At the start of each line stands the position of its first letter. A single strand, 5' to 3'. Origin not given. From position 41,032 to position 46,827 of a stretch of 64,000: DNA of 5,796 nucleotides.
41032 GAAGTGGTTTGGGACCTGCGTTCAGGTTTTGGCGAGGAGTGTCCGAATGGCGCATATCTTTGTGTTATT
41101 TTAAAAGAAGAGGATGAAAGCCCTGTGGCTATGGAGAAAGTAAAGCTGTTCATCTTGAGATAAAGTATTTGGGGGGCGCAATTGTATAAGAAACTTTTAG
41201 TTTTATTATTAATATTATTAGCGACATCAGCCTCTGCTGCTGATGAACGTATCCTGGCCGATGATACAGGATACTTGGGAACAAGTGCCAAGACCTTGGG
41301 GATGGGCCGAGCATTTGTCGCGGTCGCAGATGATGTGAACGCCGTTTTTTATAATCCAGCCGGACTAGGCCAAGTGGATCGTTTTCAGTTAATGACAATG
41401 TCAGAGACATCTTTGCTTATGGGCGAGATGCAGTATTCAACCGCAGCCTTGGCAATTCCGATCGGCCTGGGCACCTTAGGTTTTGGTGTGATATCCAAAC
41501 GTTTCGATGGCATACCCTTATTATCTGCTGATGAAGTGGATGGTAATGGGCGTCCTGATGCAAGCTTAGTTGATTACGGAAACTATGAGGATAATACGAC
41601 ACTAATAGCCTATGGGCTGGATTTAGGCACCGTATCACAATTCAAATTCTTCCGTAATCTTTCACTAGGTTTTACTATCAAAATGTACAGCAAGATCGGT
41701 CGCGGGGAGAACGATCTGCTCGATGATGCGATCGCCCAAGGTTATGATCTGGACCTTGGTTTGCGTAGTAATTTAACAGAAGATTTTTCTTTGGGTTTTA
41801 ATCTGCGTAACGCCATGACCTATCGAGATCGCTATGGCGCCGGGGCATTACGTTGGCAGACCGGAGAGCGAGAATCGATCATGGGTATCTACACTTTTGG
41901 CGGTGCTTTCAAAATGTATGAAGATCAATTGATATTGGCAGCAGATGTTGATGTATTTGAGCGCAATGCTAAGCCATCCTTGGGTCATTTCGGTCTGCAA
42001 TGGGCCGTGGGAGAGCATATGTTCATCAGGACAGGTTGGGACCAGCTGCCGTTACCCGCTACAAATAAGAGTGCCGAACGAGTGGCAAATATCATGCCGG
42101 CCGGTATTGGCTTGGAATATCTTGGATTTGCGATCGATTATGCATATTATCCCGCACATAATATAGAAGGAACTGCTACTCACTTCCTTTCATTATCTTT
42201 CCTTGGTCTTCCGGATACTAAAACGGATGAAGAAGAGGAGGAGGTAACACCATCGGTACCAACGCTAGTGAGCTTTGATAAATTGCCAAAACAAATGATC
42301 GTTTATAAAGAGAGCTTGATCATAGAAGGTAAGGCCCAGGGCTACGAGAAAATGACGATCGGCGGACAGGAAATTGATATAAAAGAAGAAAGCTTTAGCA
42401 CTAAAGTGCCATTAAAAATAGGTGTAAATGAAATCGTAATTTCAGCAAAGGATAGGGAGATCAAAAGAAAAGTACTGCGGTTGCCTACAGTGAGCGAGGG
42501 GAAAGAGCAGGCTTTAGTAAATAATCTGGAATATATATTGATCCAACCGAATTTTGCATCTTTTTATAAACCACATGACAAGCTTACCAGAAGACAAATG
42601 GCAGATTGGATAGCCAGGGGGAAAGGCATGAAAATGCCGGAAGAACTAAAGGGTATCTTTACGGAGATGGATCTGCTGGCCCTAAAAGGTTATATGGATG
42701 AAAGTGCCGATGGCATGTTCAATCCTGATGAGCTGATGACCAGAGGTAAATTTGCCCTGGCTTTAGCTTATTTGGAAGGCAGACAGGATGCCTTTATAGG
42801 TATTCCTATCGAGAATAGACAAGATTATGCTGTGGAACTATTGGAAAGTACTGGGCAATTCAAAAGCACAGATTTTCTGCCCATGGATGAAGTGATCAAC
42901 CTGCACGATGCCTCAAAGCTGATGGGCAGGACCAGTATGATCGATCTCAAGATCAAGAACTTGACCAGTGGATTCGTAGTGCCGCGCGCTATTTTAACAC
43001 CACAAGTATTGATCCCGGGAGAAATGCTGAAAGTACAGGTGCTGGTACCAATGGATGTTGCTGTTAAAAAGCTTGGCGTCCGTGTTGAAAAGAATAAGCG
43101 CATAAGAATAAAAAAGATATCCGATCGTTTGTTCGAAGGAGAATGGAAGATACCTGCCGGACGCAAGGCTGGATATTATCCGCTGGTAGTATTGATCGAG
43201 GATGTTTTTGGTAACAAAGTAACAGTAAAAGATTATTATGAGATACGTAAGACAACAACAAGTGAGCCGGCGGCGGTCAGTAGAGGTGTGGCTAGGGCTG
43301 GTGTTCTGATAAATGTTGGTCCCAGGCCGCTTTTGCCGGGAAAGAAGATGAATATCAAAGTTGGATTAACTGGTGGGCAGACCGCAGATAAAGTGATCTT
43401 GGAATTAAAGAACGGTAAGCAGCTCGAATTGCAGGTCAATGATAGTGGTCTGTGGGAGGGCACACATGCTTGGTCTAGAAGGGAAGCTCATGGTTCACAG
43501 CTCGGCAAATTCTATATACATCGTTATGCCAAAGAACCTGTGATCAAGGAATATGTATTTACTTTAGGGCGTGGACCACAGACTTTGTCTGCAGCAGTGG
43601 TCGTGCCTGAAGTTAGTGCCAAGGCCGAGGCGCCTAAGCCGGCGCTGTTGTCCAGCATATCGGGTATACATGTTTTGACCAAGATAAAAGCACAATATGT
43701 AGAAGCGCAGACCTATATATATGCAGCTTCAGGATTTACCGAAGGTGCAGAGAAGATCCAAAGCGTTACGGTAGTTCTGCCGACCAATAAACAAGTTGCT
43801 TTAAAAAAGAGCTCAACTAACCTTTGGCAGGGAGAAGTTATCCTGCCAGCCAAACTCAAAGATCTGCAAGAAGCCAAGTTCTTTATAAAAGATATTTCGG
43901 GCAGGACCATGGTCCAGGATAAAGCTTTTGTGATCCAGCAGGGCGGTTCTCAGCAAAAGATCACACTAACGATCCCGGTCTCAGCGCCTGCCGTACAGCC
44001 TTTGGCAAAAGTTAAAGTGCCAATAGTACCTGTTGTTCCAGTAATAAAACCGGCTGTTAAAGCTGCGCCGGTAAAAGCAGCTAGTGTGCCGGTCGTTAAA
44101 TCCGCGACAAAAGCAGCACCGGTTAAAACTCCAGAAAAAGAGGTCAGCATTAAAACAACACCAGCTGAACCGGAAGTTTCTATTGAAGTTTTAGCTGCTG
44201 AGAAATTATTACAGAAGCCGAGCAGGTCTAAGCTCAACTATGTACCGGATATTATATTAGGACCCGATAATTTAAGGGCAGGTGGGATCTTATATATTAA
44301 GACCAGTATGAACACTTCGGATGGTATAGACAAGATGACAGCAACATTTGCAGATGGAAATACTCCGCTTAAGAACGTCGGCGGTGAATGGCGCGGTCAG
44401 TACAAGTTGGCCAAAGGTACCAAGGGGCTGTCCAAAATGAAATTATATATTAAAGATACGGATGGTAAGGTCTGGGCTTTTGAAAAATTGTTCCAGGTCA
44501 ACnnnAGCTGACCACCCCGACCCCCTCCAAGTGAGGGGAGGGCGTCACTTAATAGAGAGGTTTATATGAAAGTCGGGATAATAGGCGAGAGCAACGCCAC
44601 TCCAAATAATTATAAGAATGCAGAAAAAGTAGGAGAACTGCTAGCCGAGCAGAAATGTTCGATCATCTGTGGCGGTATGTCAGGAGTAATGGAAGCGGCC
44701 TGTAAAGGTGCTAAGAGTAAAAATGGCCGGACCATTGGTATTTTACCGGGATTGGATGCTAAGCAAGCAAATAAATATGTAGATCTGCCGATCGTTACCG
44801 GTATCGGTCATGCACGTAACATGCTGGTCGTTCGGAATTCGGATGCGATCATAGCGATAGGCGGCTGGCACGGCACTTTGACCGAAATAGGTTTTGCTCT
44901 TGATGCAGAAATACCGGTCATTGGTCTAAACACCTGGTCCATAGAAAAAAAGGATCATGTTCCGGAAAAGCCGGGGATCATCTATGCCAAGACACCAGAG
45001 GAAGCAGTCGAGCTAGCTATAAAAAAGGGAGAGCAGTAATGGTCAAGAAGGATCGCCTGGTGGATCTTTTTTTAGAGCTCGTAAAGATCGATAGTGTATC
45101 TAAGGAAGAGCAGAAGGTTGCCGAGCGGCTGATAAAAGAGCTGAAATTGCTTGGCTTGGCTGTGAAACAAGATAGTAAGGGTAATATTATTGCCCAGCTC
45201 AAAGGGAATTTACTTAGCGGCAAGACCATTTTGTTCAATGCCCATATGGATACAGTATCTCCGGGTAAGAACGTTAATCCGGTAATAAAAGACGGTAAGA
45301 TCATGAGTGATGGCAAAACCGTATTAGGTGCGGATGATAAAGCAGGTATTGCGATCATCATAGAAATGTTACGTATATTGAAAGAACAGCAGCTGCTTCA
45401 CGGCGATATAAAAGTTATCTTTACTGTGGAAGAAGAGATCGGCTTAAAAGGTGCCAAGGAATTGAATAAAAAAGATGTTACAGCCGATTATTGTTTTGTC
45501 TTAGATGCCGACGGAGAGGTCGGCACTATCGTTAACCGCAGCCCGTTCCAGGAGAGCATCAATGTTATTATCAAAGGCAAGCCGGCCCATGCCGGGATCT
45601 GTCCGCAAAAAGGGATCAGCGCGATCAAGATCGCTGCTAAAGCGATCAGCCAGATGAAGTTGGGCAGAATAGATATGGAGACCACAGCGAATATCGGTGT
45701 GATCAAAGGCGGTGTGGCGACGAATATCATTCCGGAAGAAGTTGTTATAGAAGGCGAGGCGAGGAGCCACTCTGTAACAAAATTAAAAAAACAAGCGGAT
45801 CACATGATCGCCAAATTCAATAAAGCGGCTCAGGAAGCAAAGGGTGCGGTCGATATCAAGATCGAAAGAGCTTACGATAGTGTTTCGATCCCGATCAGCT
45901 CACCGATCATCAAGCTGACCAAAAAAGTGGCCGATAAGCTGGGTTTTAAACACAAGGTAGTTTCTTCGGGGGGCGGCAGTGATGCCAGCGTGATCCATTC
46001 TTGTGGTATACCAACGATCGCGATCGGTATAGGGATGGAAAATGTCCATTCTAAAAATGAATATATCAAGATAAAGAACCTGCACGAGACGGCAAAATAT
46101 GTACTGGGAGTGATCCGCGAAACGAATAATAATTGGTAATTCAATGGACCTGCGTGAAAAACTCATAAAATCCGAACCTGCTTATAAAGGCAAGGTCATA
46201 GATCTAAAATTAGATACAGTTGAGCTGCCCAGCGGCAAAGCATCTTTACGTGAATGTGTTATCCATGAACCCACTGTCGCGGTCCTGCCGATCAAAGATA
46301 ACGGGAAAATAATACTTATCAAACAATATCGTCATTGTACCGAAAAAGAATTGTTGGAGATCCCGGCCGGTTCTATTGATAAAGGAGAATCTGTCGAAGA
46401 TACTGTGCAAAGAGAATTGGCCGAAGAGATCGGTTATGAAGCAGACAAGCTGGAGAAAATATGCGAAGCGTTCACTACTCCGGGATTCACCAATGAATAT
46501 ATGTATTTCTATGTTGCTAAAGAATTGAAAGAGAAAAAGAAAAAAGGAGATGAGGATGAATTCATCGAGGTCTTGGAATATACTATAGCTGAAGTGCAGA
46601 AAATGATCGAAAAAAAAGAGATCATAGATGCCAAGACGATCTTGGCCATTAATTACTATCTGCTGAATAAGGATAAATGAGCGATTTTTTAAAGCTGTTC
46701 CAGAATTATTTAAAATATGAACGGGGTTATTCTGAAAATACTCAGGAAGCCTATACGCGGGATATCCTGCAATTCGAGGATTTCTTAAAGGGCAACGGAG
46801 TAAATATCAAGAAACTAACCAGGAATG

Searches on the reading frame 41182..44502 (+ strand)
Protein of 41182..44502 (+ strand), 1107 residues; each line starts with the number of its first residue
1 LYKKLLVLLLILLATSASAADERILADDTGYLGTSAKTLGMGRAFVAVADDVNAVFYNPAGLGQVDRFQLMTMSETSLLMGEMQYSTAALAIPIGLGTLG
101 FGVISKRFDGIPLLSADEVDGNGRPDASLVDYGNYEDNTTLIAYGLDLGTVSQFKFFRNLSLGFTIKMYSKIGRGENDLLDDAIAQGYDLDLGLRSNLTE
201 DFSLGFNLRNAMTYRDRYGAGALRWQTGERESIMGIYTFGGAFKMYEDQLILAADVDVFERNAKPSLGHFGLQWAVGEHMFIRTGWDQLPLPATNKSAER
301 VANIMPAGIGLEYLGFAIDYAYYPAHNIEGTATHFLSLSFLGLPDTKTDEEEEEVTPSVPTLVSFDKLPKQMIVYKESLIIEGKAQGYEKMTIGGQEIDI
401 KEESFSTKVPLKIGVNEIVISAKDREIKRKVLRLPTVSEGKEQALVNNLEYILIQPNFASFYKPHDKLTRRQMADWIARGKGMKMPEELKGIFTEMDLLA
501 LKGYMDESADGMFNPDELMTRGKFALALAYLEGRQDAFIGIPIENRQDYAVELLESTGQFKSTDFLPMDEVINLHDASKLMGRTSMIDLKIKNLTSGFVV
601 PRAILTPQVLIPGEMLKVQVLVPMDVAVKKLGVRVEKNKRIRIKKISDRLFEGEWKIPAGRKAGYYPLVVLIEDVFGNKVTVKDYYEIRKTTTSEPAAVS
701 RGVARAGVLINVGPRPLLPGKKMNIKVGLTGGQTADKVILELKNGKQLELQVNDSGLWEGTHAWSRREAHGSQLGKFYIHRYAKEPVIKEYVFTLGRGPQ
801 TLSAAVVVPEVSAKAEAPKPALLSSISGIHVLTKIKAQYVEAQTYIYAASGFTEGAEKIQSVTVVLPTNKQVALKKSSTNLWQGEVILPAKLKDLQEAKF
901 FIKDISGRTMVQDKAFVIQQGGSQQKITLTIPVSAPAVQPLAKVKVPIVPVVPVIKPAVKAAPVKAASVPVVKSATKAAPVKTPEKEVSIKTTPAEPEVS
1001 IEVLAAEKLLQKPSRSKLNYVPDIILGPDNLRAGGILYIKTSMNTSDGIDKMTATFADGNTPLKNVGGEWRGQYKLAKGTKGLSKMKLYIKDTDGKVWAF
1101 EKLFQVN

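Call 5: search_protein_families(library=pfam, proteins=[window:41182-44502:+], max_evalue=0.1)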
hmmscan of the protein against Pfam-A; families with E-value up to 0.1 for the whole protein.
window:41182-44502:+ (1107 aa): 3 families
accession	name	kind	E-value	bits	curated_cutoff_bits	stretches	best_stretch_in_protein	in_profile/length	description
PF09136.16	Glucodextran_B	-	0.00035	20.9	27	1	372-426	12-69/83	Glucodextranase, domain B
PF00395.25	SLH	-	0.0049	17.2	20.8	0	502-522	21-41/44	S-layer homology domain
PF03349.22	Toluene_X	-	0.072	12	29.7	0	38-71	20-56/421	Outer membrane protein transport protein (OMPP1/FadL/TodX)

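Call 6: search_protein_families(library=ncbifam, proteins=[window:41182-44502:+], max_evalue=0.1)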
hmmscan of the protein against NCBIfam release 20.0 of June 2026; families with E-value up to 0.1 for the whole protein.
window:41182-44502:+ (1107 aa): 4 families
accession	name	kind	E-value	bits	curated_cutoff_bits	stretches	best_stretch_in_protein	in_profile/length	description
NF033709.1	PorV_fam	subfamily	1.9e-16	60.6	90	1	33-340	10-324/326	PorV/PorQ family protein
NF052325.1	PorVQ2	equivalog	1.4e-15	57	325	1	16-213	16-200/354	putative type IX sorting system protein PorV2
NF050080.1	pilus_FilD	exception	0.018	13.3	970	1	29-70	22-63/549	putative pilus system OmpP1/FadL family transporter FilD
NF033711.1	T9SS_PorQ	equivalog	0.063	12.3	220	0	18-91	17-89/335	type IX secretion system protein PorQ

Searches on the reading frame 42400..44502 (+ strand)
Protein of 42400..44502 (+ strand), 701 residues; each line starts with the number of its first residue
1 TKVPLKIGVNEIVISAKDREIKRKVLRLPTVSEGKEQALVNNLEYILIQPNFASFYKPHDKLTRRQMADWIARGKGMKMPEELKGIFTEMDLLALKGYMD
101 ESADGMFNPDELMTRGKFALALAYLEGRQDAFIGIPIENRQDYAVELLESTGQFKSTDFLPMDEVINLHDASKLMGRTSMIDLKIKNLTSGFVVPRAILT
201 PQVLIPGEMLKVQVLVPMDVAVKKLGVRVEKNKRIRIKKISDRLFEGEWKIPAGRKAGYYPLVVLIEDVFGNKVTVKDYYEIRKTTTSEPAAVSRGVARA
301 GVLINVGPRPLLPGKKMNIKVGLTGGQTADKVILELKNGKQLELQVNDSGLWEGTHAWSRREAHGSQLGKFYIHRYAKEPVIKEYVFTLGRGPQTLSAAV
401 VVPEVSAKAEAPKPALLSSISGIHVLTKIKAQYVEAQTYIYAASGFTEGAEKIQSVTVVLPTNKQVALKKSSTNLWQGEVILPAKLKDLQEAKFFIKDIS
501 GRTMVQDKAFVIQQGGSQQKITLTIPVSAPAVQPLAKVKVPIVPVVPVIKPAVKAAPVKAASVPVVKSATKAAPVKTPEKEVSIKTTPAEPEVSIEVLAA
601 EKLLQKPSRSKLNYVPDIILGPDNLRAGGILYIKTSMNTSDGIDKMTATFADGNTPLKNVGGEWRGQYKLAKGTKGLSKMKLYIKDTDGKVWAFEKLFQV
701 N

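Call 11: search_protein_families(library=pfam, proteins=[window:42400-44502:+], max_evalue=1)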
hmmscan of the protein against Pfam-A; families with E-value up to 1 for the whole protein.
window:42400-44502:+ (701 aa): 1 family
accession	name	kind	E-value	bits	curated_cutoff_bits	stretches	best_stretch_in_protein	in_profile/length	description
PF00395.25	SLH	-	0.0022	18.4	20.8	1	96-116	21-41/44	S-layer homology domain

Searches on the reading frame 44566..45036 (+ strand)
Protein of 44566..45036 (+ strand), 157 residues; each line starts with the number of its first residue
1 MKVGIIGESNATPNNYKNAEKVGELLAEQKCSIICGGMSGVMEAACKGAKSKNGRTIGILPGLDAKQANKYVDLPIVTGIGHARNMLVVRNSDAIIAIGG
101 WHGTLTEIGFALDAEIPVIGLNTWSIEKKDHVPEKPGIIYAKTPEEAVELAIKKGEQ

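Call 9: search_protein_families(library=pfam, proteins=[window:44566-45036:+], max_evalue=0.001)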
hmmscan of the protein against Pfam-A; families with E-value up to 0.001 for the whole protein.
window:44566-45036:+ (157 aa): 3 families
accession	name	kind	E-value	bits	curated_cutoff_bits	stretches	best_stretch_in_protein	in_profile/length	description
PF18306.6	LDcluster4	-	3.5e-47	160.2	26.3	1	1-148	2-151/151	SLOG cluster4 family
PF02481.21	DNA_processg_A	-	6.8e-08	32.4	29.6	1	2-61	46-105/212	DNA recombination-mediator protein A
PF03641.19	Lysine_decarbox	-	1.1e-06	29.4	27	1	42-108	1-69/131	Possible lysine decarboxylase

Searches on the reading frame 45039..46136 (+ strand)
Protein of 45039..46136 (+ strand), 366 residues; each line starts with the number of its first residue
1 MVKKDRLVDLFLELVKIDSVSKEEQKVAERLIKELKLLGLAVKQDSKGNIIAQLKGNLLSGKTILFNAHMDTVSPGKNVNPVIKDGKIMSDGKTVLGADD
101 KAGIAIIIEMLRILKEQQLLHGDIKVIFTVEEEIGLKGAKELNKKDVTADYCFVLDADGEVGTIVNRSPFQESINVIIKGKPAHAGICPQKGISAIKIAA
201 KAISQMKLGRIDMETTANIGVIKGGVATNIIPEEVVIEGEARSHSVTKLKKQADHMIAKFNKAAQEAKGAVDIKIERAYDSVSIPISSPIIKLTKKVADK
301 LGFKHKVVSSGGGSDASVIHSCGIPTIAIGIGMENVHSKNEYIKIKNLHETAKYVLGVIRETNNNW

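Call 9: search_protein_families(library=pfam, proteins=[window:45039-46136:+], max_evalue=0.001)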
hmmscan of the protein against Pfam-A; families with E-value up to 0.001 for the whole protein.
window:45039-46136:+ (366 aa): 4 families
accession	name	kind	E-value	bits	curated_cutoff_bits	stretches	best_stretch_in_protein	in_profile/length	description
PF01546.33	Peptidase_M20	-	2.6e-26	93.3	24.6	1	65-360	1-205/206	Peptidase family M20/M25/M40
PF05343.19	Peptidase_M42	-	1e-22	81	23.2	2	98-157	133-190/292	M42 glutamyl aminopeptidase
PF07687.19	M20_dimer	-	5.8e-16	58.8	21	1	174-265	9-104/107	Peptidase dimerisation domain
PF04389.22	Peptidase_M28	-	5.8e-14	52.7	21.3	1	49-158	1-93/193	Peptidase family M28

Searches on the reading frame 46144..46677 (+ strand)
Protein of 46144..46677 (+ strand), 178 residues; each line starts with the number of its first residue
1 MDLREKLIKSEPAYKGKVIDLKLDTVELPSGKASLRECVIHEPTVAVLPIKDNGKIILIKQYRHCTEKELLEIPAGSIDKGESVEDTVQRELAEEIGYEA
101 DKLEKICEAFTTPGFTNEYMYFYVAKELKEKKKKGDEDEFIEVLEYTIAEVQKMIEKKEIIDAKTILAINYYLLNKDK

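Call 9: search_protein_families(library=pfam, proteins=[window:46144-46677:+], max_evalue=0.001)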
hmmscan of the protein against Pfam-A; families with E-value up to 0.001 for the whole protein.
window:46144-46677:+ (178 aa): 2 families
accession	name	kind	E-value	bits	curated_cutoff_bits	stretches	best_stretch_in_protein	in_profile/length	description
PF00293.34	NUDIX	-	6.4e-20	72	21.1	1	42-160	3-125/134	NUDIX domain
PF22327.2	Nudt16-like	-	0.00044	20.7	27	1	71-135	35-102/161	U8 snoRNA-decapping enzyme-like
